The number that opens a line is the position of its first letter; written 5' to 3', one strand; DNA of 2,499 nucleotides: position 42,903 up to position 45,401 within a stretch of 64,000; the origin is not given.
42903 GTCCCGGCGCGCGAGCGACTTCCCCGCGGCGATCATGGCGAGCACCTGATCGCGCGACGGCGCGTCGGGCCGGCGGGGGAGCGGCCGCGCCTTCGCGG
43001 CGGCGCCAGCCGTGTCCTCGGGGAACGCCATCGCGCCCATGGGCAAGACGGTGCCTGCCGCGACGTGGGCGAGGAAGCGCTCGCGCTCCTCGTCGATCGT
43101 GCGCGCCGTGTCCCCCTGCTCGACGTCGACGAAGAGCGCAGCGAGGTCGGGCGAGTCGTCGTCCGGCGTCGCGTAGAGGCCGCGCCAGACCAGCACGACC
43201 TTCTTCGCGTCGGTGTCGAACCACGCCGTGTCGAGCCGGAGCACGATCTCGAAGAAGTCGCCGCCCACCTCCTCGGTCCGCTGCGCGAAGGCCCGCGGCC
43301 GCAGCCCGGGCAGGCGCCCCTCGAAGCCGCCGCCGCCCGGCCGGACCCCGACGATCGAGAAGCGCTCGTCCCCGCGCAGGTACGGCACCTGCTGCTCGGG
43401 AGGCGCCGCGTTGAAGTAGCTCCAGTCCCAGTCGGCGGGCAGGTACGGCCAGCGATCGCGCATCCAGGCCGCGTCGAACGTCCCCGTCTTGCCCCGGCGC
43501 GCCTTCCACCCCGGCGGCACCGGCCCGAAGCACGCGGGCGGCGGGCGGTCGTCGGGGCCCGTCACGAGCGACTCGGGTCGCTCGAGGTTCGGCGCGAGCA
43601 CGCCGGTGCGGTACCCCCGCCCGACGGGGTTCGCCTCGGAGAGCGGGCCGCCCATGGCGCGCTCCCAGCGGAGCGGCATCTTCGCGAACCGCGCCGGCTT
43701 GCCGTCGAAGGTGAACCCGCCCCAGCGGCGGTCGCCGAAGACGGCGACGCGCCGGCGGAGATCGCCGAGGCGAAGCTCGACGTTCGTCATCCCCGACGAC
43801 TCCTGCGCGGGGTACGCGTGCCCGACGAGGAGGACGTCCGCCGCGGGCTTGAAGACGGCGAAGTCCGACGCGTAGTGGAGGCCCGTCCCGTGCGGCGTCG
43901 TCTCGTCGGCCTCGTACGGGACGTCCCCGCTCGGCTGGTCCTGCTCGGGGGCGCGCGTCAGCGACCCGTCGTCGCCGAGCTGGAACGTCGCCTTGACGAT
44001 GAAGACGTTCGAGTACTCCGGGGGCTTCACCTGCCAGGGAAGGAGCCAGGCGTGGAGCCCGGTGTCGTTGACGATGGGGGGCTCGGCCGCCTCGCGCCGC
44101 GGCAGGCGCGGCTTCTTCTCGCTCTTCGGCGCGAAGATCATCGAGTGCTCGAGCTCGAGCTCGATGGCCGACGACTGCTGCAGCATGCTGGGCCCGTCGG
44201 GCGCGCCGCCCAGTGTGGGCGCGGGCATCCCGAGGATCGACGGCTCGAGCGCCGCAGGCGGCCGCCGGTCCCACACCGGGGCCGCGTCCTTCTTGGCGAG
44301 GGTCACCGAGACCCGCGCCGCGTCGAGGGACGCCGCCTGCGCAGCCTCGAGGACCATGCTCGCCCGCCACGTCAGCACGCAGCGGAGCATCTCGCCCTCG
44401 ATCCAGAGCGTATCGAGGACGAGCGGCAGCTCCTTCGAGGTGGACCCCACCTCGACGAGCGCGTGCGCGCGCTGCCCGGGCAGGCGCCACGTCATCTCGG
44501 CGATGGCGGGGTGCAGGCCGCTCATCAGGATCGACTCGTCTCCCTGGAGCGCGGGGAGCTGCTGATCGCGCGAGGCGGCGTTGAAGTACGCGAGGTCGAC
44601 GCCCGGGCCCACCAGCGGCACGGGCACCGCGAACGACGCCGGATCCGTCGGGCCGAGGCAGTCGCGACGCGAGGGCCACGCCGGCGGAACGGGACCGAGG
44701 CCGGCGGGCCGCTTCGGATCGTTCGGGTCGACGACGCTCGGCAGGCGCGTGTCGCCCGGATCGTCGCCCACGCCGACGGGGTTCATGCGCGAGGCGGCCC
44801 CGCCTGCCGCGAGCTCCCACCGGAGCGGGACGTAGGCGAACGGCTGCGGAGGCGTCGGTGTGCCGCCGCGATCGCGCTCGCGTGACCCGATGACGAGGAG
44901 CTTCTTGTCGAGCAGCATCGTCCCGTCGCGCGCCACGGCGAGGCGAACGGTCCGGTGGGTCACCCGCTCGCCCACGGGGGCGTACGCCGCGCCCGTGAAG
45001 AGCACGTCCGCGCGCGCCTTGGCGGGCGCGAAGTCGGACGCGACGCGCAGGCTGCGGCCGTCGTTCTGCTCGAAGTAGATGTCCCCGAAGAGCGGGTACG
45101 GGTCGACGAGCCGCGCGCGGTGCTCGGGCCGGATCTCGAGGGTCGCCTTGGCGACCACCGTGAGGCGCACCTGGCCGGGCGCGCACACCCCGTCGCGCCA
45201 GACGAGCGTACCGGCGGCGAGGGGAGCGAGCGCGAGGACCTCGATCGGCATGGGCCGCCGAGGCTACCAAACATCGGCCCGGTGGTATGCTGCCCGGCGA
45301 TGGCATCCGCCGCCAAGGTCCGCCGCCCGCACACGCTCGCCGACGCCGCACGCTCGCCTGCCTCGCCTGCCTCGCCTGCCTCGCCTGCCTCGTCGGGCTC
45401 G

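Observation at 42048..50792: Orphan DUF4150 / DUF2169 / DUF3540 / pentapeptide module with no VgrG or T6SS core, wired to envelope proteins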

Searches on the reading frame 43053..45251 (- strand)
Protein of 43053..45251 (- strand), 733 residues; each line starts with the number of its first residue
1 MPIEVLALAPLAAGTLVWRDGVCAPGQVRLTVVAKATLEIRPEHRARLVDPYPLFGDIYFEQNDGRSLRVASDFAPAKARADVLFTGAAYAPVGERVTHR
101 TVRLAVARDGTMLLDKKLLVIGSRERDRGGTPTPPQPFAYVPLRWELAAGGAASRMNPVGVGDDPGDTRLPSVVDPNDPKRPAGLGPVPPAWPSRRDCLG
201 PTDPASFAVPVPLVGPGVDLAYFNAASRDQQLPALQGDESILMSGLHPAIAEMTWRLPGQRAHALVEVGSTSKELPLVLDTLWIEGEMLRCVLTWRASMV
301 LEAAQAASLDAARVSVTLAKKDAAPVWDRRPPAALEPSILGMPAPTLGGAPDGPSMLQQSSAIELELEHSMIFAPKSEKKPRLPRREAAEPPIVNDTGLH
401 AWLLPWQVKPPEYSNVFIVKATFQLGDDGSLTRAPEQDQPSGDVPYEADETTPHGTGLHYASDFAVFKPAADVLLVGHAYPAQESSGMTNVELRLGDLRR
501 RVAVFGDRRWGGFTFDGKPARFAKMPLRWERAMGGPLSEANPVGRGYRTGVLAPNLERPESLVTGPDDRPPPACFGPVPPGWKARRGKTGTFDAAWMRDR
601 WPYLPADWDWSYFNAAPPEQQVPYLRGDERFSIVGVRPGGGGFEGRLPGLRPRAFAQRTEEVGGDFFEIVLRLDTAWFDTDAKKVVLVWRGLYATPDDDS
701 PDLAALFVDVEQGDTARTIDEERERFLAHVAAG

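Call 42: find_homologous_proteins(query=window:43053-45251:-, max_evalue=1e-10)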
Query seq(733 aa) (733 aa): 76 proteins with E <= 1e-10 among 8000 candidates.
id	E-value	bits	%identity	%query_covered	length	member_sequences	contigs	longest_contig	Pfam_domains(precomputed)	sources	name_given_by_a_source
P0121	0.0e+0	1201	92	78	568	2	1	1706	PF09937.15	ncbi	ncbi:MAG TPA: DUF2169 domain-containing protein, partial [Polyangiaceae bacterium]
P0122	0.0e+0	1193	71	100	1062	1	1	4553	PF09937.15,PF13576.13,PF13599.14,PF00805.29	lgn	-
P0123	0.0e+0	1172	70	100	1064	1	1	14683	PF09937.15,PF13576.13,PF13599.14,PF00805.29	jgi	jgi:uncharacterized protein YjbI with pentapeptide repeats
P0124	0.0e+0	1171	70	100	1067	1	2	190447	PF09937.15,PF13576.13,PF13599.14,PF00805.29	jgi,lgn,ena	jgi:uncharacterized protein YjbI with pentapeptide repeats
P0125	0.0e+0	1169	70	100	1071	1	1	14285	PF09937.15,PF13576.13,PF13599.14,PF00805.29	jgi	jgi:uncharacterized protein YjbI with pentapeptide repeats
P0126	0.0e+0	1164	69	100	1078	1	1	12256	PF09937.15,PF13576.13,PF13599.14,PF00805.29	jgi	jgi:uncharacterized protein YjbI with pentapeptide repeats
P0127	0.0e+0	1164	70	100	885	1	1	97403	PF09937.15,PF00805.29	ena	-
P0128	0.0e+0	1163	69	100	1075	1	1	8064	PF09937.15,PF13576.13,PF13599.14,PF00805.29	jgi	jgi:uncharacterized protein YjbI with pentapeptide repeats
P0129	0.0e+0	1157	69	100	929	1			PF09937.15,PF13576.13,PF13599.14,PF00805.29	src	-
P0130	0.0e+0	1152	68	100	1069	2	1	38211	PF09937.15,PF13576.13,PF13599.14,PF00805.29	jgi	jgi:uncharacterized protein YjbI with pentapeptide repeats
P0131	0.0e+0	1149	69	99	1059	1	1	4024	PF09937.15,PF13576.13,PF13599.14,PF00805.29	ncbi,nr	ncbi:MAG TPA: DUF2169 domain-containing protein [Polyangiaceae bacterium]|nr:DUF2169 domain-containi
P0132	0.0e+0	1148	69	100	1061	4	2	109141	PF09937.15,PF13576.13,PF13599.14,PF00805.29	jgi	jgi:uncharacterized protein YjbI with pentapeptide repeats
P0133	0.0e+0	1147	69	99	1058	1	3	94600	PF09937.15,PF13576.13,PF13599.14,PF00805.29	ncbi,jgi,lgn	ncbi:MAG TPA: DUF2169 domain-containing protein [Polyangiaceae bacterium]|jgi:uncharacterized protei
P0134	0.0e+0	1147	69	100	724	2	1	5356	PF09937.15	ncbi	ncbi:MAG TPA: DUF2169 domain-containing protein, partial [Polyangiaceae bacterium]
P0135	0.0e+0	1146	69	100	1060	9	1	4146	PF09937.15,PF13576.13,PF13599.14,PF00805.29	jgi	jgi:uncharacterized protein YjbI with pentapeptide repeats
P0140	0.0e+0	1098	65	100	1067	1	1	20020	PF09937.15,PF13576.13,PF13599.14,PF00805.29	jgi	jgi:uncharacterized protein YjbI with pentapeptide repeats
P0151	1.8e-243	828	52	99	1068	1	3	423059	PF09937.15,PF13576.13,PF13599.14,PF00805.29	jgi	jgi:uncharacterized protein YjbI with pentapeptide repeats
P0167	1.2e-135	472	63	46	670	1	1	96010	PF09937.15,PF13576.13,PF13599.14,PF00805.29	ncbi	ncbi:MAG TPA: DUF2169 domain-containing protein [Polyangiaceae bacterium]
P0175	4.4e-98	348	37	95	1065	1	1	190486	PF09937.15,PF13576.13,PF13599.14,PF00805.29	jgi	jgi:uncharacterized protein YjbI with pentapeptide repeats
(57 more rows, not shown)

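Call 43: find_encoding_contigs(protein=P0151, flank=10000, max_places=1)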
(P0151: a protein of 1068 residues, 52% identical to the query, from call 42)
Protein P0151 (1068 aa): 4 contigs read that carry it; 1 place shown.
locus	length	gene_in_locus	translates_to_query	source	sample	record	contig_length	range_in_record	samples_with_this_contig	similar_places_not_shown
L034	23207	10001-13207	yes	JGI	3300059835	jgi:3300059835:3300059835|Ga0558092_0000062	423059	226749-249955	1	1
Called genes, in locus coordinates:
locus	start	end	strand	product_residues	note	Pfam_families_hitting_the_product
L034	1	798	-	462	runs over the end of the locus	PF00089:Trypsin, PF13365:Trypsin_2, PF00595:PDZ (weak), PF13180:PDZ_2, PF17820:PDZ_6, PF00595:PDZ, PF13180:PDZ_2, PF17820:PDZ_6, +1 more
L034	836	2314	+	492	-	PF00150:Cellulase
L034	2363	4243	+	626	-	-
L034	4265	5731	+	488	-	PF05954:Phage_GPD, PF04717:Phage_base_V (weak)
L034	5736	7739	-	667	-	PF00069:Pkinase, PF07714:PK_Tyr_Ser-Thr, PF03781:FGE-sulfatase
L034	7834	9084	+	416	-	-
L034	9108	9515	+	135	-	PF13665:Tox-PAAR-like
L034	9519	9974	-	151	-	PF12059:DUF3540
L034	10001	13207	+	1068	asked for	PF09937:DUF2169, PF00805:Pentapeptide, PF13576:Pentapeptide_3 (faint), PF13599:Pentapeptide_4 (faint), PF00805:Pentapeptide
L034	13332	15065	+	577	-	-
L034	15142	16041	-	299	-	PF02146:SIR2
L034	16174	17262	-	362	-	PF00561:Abhydrolase_1, PF12697:Abhydrolase_6 (weak), PF24708:Lip_C (faint)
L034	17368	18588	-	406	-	PF01035:DNA_binding_1, PF00730:HhH-GPD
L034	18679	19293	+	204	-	PF04545:Sigma70_r4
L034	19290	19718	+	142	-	-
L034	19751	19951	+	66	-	PF04102:SlyX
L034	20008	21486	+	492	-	PF13229:Beta_helix (faint)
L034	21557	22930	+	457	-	PF14356:DUF4403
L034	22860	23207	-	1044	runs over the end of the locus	PF00873:ACR_tran, PF03176:MMPL (weak)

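Call 44: find_encoding_contigs(protein=P0175, flank=10000, max_places=1)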
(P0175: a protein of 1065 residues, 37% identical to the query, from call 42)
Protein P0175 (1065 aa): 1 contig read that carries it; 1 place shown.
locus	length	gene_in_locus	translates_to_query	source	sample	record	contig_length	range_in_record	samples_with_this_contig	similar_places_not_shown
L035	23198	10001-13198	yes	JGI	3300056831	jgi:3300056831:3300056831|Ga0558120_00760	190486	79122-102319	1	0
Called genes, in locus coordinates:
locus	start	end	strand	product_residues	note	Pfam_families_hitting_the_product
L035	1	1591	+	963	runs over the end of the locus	-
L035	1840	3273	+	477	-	PF03781:FGE-sulfatase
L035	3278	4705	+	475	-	PF12894:ANAPC4_WD40 (faint), PF23414:Beta-prop_EML_2 (faint), PF24807:WD40_CDC20-Fz (faint), PF24814:WD40_Prp19 (faint), PF25174:Beta-prop_THOC3, PF23381:Beta-prop_IFT122_1st, PF25175:Beta-prop_WDR5 (weak), PF25174:Beta-prop_THOC3, +1 more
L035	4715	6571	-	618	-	-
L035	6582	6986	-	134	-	PF13665:Tox-PAAR-like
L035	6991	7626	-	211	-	PF12059:DUF3540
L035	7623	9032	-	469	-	-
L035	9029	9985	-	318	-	-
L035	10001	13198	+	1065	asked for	PF09937:DUF2169, PF00805:Pentapeptide (weak), PF13576:Pentapeptide_3 (faint), PF13599:Pentapeptide_4 (faint), PF00805:Pentapeptide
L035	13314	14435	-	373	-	-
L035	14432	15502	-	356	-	PF03150:CCP_MauG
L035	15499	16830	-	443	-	PF22842:Pel9A-like_beta_helix (weak), PF05048:NosD (weak), PF13229:Beta_helix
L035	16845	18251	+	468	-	-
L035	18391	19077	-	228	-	-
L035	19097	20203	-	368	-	PF04389:Peptidase_M28, PF01546:Peptidase_M20 (weak)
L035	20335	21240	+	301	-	PF00561:Abhydrolase_1, PF12146:Hydrolase_4, PF12697:Abhydrolase_6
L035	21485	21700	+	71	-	-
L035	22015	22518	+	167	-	-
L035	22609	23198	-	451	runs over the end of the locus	-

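Call 45: find_encoding_contigs(protein=P0167, flank=10000, max_places=1)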
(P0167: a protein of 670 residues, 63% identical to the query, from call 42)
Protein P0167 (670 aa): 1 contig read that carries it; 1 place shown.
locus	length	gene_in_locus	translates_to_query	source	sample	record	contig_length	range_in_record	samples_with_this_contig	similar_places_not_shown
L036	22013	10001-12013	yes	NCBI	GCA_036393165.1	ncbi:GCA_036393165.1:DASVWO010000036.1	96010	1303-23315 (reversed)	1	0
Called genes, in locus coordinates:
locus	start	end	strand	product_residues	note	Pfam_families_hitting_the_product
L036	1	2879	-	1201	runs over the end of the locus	PF14331:IcmF-related_N, PF06761:IcmF-related, PF21070:IcmF_helical, PF06744:IcmF_C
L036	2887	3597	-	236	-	PF09850:DotU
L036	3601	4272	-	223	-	PF12790:T6SS-SciN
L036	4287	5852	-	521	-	PF01464:SLT, PF01476:LysM (faint)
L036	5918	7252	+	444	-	PF00498:FHA, PF20232:T6SS_FHA_C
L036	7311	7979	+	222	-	-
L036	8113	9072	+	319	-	-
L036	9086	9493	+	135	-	PF13665:Tox-PAAR-like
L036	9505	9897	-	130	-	PF12059:DUF3540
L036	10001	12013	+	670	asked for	PF09937:DUF2169, PF00805:Pentapeptide, PF13576:Pentapeptide_3 (faint), PF13599:Pentapeptide_4 (faint), PF00805:Pentapeptide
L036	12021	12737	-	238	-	PF13489:Methyltransf_23, PF13649:Methyltransf_25 (weak), PF08241:Methyltransf_11, PF08242:Methyltransf_12 (weak)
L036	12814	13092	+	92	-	-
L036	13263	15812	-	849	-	PF01839:FG-GAP (faint), PF13517:FG-GAP_3 (faint), PF07705:CARDB (weak)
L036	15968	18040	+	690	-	PF00596:Aldolase_II, PF23441:SDR, PF00106:adh_short, PF13561:adh_short_C2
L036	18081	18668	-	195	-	-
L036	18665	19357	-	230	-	-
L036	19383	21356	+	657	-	-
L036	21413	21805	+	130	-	-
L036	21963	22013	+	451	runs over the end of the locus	PF13098:Thioredoxin_2 (weak), PF13462:Thioredoxin_4, PF00462:Glutaredoxin (faint), PF01323:DSBA, PF13743:Thioredoxin_5 (faint), PF13462:Thioredoxin_4, PF01323:DSBA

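Call 50: find_related_loci(query=L034:4265-5731:+, collection=metagenome_contigs, flank=10000)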
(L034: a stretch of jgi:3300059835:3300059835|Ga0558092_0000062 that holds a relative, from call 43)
Query L034:4265-5731:+ (488 aa) in metagenome_contigs; peptide patterns used: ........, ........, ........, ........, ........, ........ (x = any residue, [..] = any of these).
313 stretches matched a pattern; 246 encode a relative of the query (tblastn E <= 1e-3); the best 80 are kept; 79 distinct loci.
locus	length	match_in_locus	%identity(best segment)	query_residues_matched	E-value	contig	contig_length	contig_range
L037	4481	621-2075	85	4-488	0e+0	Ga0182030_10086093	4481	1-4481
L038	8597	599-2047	71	4-486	0e+0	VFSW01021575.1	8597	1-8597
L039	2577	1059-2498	37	5-485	5e-99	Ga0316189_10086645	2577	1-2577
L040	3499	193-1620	38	14-485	4e-95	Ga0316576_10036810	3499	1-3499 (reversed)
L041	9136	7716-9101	37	11-462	3e-85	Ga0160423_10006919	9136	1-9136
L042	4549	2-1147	41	100-487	9e-82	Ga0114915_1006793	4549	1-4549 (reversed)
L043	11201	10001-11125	33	89-456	1e-50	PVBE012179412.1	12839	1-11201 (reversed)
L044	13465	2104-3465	31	23-475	1e-48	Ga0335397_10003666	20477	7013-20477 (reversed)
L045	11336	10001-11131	32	89-458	2e-48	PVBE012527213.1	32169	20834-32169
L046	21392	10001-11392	29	5-460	3e-46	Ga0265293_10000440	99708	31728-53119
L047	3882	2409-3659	33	57-478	1e-43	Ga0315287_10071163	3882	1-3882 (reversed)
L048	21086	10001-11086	31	94-454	7e-43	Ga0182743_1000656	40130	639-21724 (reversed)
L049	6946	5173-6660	25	9-486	2e-42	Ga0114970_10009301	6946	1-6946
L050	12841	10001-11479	25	9-483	3e-42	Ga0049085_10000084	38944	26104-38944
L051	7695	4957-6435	25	9-483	3e-42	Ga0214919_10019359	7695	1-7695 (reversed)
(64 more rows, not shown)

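Call 75: search_protein_families(library=pfam, proteins=[L034:2363-4243:+, L034:13332-15065:+, L035:4715-6571:-, L035:9029-9985:-, L036:7311-7979:+, L034:4265-5731:+, L036:8113-9072:+], max_evalue=0.1)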
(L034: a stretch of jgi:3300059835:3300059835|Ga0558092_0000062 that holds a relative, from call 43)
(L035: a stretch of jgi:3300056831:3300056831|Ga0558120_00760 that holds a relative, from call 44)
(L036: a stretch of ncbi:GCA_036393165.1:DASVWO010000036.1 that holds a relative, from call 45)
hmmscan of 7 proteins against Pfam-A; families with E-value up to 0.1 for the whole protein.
L034:2363-4243:+ (626 aa): 5 families
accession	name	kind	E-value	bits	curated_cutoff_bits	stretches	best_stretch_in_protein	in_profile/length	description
PF22066.2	Cep192_D8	-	0.00011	22.8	33.5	1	109-176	17-86/101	Cep192 domain 8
PF22544.2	HYDIN_VesB_CFA65-like_Ig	-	0.00016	22.3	25.5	1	17-72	18-76/100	HYDIN/CFA65/VesB-like, Ig-like domain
PF24507.1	Ig_CFAP65_4th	-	0.0011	19.7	27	0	121-176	3-62/76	CFAP65, fourth Ig-like domain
PF15780.11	ASH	-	0.0012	19.5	27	1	107-176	16-90/98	Abnormal spindle-like microcephaly-assoc'd, ASPM-SPD-2-Hydin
PF07610.17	DUF1573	-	0.0015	18.9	26.1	0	19-77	18-78/98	Protein of unknown function (DUF1573)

L034:13332-15065:+ (577 aa): 0 families

L035:4715-6571:- (618 aa): 0 families

L035:9029-9985:- (318 aa): 0 families

L036:7311-7979:+ (222 aa): 2 families
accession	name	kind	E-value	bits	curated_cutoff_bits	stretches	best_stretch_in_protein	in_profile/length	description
PF01569.27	PAP2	-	3.4e-05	24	27.2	1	96-201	19-121/130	PAP2 superfamily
PF13664.11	DUF4149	-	0.028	15.1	24.6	0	62-101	60-94/102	Domain of unknown function (DUF4149)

L034:4265-5731:+ (488 aa): 4 families
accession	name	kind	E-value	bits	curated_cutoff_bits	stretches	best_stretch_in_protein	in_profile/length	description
PF05954.17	Phage_GPD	-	3.4e-64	217.4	30.1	1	29-328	1-303/305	Phage tail baseplate hub (GPD)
PF04717.18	Phage_base_V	-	1.9e-07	31.8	23.8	1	398-451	22-73/75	Type VI secretion system/phage-baseplate injector OB domain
PF20093.5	DUF6484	-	0.00021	22.3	27.6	1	422-450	39-59/61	Domain of unknown function (DUF6484)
PF22255.2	Gp44-like_2nd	-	0.019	15.4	27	1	114-180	16-79/84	Baseplate hub protein gp44-like, second domain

L036:8113-9072:+ (319 aa): 5 families
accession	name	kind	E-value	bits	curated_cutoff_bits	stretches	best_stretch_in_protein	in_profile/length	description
PF00805.28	Pentapeptide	-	2.1e-55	184.2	20.2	9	234-271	1-38/40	Pentapeptide repeats (8 copies)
PF13576.12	Pentapeptide_3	-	8.2e-25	87.2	27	3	226-269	1-47/48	Pentapeptide repeats (9 copies)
PF13599.13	Pentapeptide_4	-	6e-21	74.7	38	4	209-277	11-74/78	Pentapeptide repeat region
PF25296.1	Decapeptide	-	9.8e-06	25.8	45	2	219-274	15-70/74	Decapeptide repeat region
PF03120.22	DNA_ligase_OB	-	0.0029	17.9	32.9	0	11-50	3-42/79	NAD-dependent DNA ligase OB-fold domain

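Call 92: search_protein_families(library=ncbifam, proteins=[L034:4265-5731:+], max_evalue=0.01)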
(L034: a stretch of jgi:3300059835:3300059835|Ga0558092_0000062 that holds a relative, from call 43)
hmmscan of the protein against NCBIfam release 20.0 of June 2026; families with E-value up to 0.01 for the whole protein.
L034:4265-5731:+ (488 aa): 3 families
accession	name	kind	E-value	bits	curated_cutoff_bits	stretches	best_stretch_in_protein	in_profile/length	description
TIGR03361.1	VI_Rhs_Vgr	subfamily_domain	7.5e-94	315.1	186.35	1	16-474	7-466/513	type VI secretion system tip protein TssI/VgrG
TIGR01646.1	vgr_GE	subfamily_domain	2.1e-79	267.7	121.8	1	24-474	4-452/480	type VI secretion system tip protein VgrG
NF033848.1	VgrG_rel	hypoth_equivalog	8.5e-11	40.8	275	2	104-180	104-176/547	VgrG-related protein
